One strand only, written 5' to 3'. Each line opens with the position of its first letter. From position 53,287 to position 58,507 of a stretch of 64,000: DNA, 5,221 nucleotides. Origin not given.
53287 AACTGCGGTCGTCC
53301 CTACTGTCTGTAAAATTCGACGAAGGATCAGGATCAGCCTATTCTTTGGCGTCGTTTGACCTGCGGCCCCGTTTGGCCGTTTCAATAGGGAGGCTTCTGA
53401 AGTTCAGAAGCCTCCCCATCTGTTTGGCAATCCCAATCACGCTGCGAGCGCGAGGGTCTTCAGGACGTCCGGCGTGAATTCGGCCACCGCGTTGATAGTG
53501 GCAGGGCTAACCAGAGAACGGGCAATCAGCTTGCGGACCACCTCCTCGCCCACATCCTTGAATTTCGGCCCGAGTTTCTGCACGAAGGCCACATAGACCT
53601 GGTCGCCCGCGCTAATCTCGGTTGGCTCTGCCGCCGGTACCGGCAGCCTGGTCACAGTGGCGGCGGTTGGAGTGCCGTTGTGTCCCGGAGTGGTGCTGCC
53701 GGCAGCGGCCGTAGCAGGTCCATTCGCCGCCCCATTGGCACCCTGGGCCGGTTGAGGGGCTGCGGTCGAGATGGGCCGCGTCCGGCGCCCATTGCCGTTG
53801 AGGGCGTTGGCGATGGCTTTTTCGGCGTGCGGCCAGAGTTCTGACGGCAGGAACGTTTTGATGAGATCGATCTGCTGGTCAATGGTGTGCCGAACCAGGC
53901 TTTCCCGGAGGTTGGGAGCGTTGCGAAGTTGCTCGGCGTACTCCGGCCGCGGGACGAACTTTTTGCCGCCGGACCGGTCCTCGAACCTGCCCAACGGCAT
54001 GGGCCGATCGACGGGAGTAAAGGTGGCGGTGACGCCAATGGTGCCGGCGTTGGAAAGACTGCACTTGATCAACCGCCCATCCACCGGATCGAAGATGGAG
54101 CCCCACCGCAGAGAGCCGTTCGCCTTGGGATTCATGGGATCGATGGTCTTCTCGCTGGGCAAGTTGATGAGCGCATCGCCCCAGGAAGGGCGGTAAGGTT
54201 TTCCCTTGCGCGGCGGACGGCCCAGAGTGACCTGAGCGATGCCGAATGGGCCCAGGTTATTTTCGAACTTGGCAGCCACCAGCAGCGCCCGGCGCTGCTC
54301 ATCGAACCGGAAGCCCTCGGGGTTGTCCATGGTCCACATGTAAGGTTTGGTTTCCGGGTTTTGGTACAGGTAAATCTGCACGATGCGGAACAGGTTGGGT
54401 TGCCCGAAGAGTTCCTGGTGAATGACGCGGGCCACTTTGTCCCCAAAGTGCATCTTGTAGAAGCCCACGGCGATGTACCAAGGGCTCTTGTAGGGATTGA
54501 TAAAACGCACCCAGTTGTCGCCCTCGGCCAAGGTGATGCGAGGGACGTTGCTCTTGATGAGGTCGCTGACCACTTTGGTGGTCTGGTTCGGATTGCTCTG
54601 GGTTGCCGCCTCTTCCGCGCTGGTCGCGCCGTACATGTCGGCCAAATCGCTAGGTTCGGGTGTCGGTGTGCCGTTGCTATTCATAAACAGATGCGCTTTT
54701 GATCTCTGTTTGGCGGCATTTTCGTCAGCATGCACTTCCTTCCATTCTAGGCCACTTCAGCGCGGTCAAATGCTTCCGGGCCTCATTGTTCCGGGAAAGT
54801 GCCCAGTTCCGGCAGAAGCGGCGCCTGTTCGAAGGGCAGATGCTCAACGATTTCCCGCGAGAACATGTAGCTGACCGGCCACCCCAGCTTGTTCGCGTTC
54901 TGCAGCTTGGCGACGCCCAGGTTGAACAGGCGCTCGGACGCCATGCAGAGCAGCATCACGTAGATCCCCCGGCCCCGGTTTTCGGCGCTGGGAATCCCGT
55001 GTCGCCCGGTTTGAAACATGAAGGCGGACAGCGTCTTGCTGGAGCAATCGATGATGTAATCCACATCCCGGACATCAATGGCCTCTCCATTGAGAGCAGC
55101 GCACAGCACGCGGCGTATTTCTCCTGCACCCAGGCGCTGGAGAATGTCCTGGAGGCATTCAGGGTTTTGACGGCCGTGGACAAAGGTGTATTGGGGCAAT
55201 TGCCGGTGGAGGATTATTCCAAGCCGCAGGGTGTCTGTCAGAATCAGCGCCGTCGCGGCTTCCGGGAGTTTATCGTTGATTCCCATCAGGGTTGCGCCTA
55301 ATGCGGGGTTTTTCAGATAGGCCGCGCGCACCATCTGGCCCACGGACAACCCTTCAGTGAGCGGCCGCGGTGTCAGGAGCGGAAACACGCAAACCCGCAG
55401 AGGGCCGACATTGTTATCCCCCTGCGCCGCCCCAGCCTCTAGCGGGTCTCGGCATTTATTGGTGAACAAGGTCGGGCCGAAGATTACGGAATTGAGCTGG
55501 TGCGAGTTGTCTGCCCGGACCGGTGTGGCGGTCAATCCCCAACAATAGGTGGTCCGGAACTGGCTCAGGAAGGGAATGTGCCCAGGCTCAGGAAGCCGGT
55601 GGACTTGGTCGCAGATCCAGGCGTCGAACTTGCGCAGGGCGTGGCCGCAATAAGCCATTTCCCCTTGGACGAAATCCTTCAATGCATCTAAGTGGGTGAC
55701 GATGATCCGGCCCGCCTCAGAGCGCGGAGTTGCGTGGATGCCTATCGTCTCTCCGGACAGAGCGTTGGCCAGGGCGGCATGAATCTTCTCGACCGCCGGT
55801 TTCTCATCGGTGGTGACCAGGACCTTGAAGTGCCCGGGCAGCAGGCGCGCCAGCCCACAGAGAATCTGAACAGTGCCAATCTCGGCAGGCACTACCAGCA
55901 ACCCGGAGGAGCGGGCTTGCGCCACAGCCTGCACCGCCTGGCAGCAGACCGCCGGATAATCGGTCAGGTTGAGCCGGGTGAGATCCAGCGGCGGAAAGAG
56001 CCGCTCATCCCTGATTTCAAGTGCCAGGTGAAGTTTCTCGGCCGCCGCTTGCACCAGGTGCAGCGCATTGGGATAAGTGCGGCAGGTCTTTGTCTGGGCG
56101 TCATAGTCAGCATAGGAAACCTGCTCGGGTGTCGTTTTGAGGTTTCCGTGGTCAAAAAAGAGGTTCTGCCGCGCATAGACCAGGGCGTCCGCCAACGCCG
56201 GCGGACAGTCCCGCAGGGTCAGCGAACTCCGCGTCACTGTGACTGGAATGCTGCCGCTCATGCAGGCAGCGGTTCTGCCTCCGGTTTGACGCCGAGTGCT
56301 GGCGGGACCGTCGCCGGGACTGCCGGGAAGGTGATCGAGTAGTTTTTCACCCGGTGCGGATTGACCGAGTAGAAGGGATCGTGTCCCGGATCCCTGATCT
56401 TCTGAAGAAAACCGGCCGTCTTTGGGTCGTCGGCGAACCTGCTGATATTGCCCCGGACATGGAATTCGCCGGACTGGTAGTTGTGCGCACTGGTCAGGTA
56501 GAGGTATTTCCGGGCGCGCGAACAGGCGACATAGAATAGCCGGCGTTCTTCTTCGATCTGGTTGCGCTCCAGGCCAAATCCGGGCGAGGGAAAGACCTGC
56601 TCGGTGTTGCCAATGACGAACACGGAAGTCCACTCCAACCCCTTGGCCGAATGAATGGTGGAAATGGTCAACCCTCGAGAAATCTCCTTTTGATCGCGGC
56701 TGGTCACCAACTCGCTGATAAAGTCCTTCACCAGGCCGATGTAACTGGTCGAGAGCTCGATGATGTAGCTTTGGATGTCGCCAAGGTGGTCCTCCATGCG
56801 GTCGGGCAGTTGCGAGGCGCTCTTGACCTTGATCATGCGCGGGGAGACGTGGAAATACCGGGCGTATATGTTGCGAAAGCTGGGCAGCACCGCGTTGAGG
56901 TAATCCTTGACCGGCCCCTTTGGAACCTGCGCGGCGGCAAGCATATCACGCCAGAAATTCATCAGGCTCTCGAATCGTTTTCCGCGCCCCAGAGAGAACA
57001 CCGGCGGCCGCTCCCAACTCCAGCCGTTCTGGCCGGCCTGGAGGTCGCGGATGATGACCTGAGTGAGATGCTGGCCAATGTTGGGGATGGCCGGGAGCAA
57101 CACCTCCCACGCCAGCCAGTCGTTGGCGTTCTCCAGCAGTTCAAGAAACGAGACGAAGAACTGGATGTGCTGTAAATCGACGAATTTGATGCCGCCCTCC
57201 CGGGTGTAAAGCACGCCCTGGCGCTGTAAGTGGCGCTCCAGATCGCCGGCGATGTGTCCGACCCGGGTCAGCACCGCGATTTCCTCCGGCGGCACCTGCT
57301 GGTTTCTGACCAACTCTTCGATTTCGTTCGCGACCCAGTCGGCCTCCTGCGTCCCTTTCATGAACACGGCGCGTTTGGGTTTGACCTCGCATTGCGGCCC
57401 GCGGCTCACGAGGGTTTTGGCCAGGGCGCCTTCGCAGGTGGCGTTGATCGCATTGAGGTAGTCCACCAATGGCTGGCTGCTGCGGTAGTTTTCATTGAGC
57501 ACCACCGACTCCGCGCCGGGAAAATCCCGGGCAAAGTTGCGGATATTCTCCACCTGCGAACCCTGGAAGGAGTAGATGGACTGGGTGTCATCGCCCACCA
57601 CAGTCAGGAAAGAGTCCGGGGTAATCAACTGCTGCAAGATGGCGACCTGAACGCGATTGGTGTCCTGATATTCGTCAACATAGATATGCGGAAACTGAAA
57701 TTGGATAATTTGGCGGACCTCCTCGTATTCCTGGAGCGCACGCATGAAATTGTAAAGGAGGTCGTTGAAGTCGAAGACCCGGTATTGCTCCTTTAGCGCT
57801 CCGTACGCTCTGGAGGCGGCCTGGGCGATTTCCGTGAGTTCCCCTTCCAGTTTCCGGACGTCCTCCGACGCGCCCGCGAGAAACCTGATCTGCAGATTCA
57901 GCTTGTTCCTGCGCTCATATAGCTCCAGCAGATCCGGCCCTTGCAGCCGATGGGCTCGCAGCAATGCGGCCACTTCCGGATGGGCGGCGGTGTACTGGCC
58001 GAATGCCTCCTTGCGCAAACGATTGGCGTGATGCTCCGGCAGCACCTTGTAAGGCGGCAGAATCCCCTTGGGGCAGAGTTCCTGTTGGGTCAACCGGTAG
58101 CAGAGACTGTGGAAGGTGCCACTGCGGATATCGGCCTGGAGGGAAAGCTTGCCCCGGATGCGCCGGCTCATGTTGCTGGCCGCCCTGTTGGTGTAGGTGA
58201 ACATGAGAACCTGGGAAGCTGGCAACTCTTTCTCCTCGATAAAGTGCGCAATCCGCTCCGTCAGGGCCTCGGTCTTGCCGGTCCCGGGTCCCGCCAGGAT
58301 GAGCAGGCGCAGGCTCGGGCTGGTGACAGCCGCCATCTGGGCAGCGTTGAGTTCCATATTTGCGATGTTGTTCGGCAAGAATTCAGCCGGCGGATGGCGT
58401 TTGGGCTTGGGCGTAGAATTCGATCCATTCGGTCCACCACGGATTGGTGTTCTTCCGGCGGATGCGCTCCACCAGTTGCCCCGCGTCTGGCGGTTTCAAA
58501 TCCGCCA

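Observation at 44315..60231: Helicase-dense 16-kb coupled module with an orphan PilB/GspE-class ATPase: candidate undescribed nucleic-acid-handling system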

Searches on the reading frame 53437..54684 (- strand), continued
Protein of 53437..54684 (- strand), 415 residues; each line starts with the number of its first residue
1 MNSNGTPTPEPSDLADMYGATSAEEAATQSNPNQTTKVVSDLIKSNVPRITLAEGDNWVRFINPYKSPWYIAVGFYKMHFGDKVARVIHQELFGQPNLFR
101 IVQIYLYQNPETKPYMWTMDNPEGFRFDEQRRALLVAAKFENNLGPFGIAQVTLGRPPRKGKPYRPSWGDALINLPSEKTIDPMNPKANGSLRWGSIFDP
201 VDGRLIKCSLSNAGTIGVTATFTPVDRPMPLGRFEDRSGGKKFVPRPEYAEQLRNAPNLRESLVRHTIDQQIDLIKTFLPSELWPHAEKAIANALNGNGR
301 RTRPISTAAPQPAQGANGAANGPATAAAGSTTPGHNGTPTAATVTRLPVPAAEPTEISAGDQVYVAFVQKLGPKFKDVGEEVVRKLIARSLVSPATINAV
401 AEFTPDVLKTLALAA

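Call 91: search_protein_families(library=pfam, proteins=[L048:445-1704:-, L048:19525-20634:-, L051:19394-20725:+, L052:19453-20688:+, L049:14330-15175:-, L049:15172-15984:-, L051:11-487:+, L051:480-944:+, L052:606-1109:-, L052:1152-1559:-], max_evalue=0.001)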
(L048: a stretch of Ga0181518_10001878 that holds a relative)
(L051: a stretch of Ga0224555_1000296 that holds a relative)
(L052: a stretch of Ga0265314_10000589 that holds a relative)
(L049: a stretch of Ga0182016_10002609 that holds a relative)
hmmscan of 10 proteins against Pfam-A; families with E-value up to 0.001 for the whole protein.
L048:445-1704:- (419 aa): 3 families
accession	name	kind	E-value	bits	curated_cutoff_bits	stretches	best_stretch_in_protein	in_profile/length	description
PF00109.32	ketoacyl-synt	-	3.2e-41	142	20.8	1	8-252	2-252/252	Beta-ketoacyl synthase, N-terminal domain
PF02801.28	Ketoacyl-synt_C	-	5.6e-37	126.8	20.8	1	260-374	1-118/119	Beta-ketoacyl synthase, C-terminal domain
PF00108.29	Thiolase_N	-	4.7e-06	26.6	26.4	1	160-208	75-123/260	Thiolase, N-terminal domain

L048:19525-20634:- (369 aa): 5 families
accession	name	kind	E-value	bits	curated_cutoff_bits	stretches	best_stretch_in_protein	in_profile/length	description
PF00534.26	Glycos_transf_1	-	1.8e-12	47.6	26.4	1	268-349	89-172/172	Glycosyl transferases group 1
PF13692.12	Glyco_trans_1_4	-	1.2e-11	45.5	27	1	265-333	70-139/142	Glycosyl transferases group 1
PF20706.3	GT4-conflict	-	2e-07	30.8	26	1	270-337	280-343/385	Family 4 Glycosyltransferase in conflict systems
PF13579.12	Glyco_trans_4_4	-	3.6e-05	24.6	29.7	0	36-127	1-103/158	Glycosyl transferase 4-like domain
PF13439.12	Glyco_transf_4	-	0.00071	20.1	28.5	0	36-161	2-155/170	Glycosyltransferase Family 4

L051:19394-20725:+ (443 aa): 2 families
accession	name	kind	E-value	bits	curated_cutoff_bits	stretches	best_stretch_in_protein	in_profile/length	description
PF06250.17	YhcG_C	-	2.7e-66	222.7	32.5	1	273-428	2-157/157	YhcG PDDEXK nuclease domain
PF17761.7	DUF1016_N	-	1e-41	142.7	32.8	1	91-251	2-137/137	DUF1016 N-terminal domain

L052:19453-20688:+ (411 aa): 1 family
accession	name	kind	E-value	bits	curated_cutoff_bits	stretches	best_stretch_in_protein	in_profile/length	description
PF00266.25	Aminotran_5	-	2.2e-20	73.4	21.5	1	5-109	2-109/371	Aminotransferase class-V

L049:14330-15175:- (281 aa): 1 family
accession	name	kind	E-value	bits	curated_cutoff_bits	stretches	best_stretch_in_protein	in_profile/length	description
PF08843.17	AbiEii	-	1e-31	111.1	22.5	1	35-268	4-236/238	Nucleotidyl transferase AbiEii toxin, Type IV TA system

L049:15172-15984:- (270 aa): 1 family
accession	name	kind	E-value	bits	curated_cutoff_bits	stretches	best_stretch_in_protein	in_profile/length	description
PF09407.15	AbiEi_1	-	2.4e-20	73.6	22.2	1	83-224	3-142/142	AbiEi antitoxin C-terminal domain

L051:11-487:+ (158 aa): 0 families

L051:480-944:+ (154 aa): 0 families

L052:606-1109:- (167 aa): 0 families

L052:1152-1559:- (135 aa): 0 families

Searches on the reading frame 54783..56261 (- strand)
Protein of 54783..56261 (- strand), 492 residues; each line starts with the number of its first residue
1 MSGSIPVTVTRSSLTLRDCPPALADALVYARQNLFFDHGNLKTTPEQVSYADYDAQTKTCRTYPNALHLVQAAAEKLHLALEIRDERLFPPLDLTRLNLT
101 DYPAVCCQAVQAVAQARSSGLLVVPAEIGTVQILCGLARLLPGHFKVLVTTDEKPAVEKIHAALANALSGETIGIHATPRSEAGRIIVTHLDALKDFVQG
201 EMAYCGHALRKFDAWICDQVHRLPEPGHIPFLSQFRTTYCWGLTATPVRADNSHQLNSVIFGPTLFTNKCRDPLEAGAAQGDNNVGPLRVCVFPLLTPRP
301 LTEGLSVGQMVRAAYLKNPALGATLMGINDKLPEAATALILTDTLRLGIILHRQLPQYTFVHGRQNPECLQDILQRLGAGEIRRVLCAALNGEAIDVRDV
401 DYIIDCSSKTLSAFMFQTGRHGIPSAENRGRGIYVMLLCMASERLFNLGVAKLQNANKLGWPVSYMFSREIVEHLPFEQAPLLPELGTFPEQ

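Call 5: search_protein_families(library=pfam, proteins=[window:54783-56261:-], max_evalue=0.1)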
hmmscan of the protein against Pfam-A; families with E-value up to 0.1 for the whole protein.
window:54783-56261:- (492 aa): 3 families
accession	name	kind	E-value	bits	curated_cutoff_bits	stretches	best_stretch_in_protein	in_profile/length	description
PF04851.21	ResIII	-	0.00041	20.7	22.5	1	115-249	21-164/164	Type III restriction enzyme, res subunit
PF00271.37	Helicase_C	-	0.0054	17.4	23.5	1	352-409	36-93/110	Helicase conserved C-terminal domain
PF09280.16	XPC-binding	-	0.067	13.3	26.4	0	364-379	18-33/57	XPC-binding domain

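Call 8: search_protein_families(library=padloc, proteins=[window:54783-56261:-], max_evalue=0.01)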
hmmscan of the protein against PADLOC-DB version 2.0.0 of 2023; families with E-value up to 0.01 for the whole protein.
window:54783-56261:- (492 aa): 0 families

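Call 9: search_protein_families(library=phrogs, proteins=[window:54783-56261:-], max_evalue=0.01)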
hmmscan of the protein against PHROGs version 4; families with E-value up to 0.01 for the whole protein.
window:54783-56261:- (492 aa): 1 family
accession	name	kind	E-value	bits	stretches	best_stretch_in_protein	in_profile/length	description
phrog_16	-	DNA, RNA and nucleotide metabolism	4.2e-08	32.9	1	208-407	373-568/986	DNA helicase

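Call 43: search_protein_families(library=ncbifam, proteins=[window:54783-56261:-], max_evalue=0.01)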
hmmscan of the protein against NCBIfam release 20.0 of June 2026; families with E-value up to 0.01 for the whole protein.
window:54783-56261:- (492 aa): 1 family
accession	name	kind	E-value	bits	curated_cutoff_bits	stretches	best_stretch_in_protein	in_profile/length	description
NF045503.1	repair_heli_XPB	equivalog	1.6e-05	23.7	610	1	95-266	180-354/548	DNA repair helicase XPB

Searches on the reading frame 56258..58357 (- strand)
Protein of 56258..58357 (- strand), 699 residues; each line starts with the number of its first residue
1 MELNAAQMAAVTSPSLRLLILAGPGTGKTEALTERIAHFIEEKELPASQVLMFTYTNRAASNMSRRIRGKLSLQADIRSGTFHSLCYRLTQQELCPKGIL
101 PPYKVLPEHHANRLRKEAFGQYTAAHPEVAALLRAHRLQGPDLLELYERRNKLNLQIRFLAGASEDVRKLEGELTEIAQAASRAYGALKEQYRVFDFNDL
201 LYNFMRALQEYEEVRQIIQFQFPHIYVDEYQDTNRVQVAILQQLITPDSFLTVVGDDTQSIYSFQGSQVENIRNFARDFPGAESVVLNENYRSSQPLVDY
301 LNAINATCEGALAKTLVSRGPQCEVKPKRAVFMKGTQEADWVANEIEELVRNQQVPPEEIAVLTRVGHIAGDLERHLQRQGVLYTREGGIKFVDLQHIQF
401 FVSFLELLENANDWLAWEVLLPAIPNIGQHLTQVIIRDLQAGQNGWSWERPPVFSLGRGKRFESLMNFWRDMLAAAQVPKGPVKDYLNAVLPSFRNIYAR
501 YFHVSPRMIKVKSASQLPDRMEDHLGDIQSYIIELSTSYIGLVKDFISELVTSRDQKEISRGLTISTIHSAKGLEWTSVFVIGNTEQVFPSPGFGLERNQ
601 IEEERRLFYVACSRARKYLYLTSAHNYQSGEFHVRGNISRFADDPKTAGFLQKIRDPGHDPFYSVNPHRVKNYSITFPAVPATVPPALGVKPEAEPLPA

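Call 5: search_protein_families(library=pfam, proteins=[window:56258-58357:-], max_evalue=0.1)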
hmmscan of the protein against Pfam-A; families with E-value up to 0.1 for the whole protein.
window:56258-58357:- (699 aa): 8 families
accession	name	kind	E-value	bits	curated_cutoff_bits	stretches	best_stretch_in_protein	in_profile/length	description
PF00580.27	UvrD-helicase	-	2.4e-60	204.9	23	1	3-280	1-271/271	UvrD/REP helicase N-terminal domain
PF13361.12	UvrD_C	-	5e-40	138.4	25.6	2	553-624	276-348/350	UvrD-like helicase C-terminal domain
PF13245.12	AAA_19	-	1.8e-21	77.2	25.1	1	9-264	3-133/134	AAA domain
PF13538.12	UvrD_C_2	-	1.9e-10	40.9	27.4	1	564-622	3-52/52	UvrD-like helicase C-terminal domain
PF13604.12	AAA_30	-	5e-06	26.8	27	1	4-90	3-81/191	AAA domain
PF01443.25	Viral_helicase1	-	2.5e-05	24.6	21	0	557-621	178-226/228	Viral superfamily 1 RNA helicase core domain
PF13086.12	AAA_11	-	0.00086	19.6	27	1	4-73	3-75/257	AAA domain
PF23248.1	KH_PARP14_2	-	0.062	13.6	27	0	158-183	39-64/72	PARP14, second type I KH domain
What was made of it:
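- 56258..58357 (-): g3: intact SF1A helicase of the UvrD/PcrA/Rep class. Pfam UvrD-helicase 2e-60 and UvrD_C 5e-40 (call 5).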

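Call 8: search_protein_families(library=padloc, proteins=[window:56258-58357:-], max_evalue=0.01)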
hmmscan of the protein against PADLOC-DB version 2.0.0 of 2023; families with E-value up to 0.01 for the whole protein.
window:56258-58357:- (699 aa): 58 families (the best 25 are shown)
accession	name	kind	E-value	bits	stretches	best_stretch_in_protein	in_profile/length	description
PDLC03802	RTasHel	-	4.6e-73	245.2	2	2-405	5-360/675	DRT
PDLC00132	GajB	-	5.3e-70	234.8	2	1-421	2-417/625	UrvD helicase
PDLC00117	GajB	-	2.8e-63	212.4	1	3-644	16-595/604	UrvD helicase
PDLC00114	GajB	-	1.2e-61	207.1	2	2-383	7-377/635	UrvD helicase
PDLC00127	GajB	-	4e-58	195.3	2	2-364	8-344/594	UrvD helicase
PDLC00103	GajB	-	9.8e-54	181.3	2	2-427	16-419/612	UrvD helicase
PDLC00119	GajB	-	2.4e-53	180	2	19-315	19-310/565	UrvD helicase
PDLC00121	GajB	-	4.3e-44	149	3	184-386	166-362/565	UrvD helicase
PDLC00107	GajB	-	6.8e-43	145.1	3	194-382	188-371/587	UrvD helicase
PDLC00130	GajB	-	2.1e-42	143.2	2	1-366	2-345/589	UrvD helicase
PDLC00123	GajB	-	1.3e-38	130.9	3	208-385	163-333/540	UrvD helicase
PDLC00129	GajB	-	4.9e-36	122.5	3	197-309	200-313/594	UrvD helicase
PDLC00134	GajB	-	1.4e-35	121.2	1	2-421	16-415/431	UrvD helicase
PDLC00144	GajB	-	1.3e-34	117.8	3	187-422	126-363/559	UrvD helicase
PDLC00112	GajB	-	9e-31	105.1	3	178-370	166-356/581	UrvD helicase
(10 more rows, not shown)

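Call 9: search_protein_families(library=phrogs, proteins=[window:56258-58357:-], max_evalue=0.01)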
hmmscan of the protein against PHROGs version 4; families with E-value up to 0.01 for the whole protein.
window:56258-58357:- (699 aa): 4 families
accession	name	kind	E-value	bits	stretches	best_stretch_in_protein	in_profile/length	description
phrog_1967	-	DNA, RNA and nucleotide metabolism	3.5e-96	324.5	1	1-630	151-675/776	DNA helicase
phrog_325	-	DNA, RNA and nucleotide metabolism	6.1e-10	39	2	3-87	471-551/986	Dda-like helicase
phrog_25205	-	unknown function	5e-07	29.4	1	208-295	170-256/607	-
phrog_25411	-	unknown function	0.00091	19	0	17-63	231-274/627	-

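Call 43: search_protein_families(library=ncbifam, proteins=[window:56258-58357:-], max_evalue=0.01)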
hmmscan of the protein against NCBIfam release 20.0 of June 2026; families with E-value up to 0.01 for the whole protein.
window:56258-58357:- (699 aa): 19 families
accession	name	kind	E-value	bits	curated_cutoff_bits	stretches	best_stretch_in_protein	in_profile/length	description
TIGR01073.1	pcrA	equivalog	2.9e-88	297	911.2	3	175-419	163-406/725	DNA helicase PcrA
NF008743.0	PRK11773.1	equivalog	7e-82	275.9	965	2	171-643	163-634/720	DNA helicase II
TIGR01075.1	uvrD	equivalog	3.3e-79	267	1144.45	2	2-421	4-406/715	DNA helicase II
TIGR01074.1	rep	equivalog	7.4e-75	252.5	951.45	2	3-416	2-400/668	DNA helicase Rep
NF008172.0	PRK10919.1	equivalog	2.1e-52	178.3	1168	1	1-642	1-630/673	DNA helicase Rep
NF008276.0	PRK11054.1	equivalog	3.5e-38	131.6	543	3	3-92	197-285/684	DNA helicase IV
TIGR02785.1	addA_Gpos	equivalog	1.7e-35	122.3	707.65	2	165-304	328-479/1234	helicase-exonuclease AddAB subunit AddA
TIGR00609.1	recB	equivalog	5.9e-30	104.1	696.05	2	189-310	337-460/1175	exodeoxyribonuclease V subunit beta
TIGR02784.1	addA_alphas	equivalog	8.6e-27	93.9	860.75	2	171-278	337-458/1138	double-strand break repair helicase AddA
NF010485.0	PRK13909.1-2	equivalog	6.4e-25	87.5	650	3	172-380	279-494/909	RecB-like helicase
NF010487.0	PRK13909.1-4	equivalog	4.7e-23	81.4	759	2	222-405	328-523/924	RecB-like helicase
NF041464.1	HelD_BACSU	equivalog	4.5e-17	61.2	419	2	220-365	545-681/779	RNA polymerase recycling motor HelD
NF008128.0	PRK10876.1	equivalog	1.1e-11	43.2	1697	1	189-309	343-465/1181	exodeoxyribonuclease V subunit beta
NF010486.0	PRK13909.1-3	equivalog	2.9e-10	38.8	1109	1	222-303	331-421/921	RecB-like helicase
NF010484.0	PRK13909.1-1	equivalog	2.6e-07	28.8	1074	1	219-306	342-436/945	RecB-like helicase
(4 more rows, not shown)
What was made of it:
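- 56258..58357 (-): NCBIfam PcrA 297 bits, below the equivalog cut-off of 911 (call 43).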
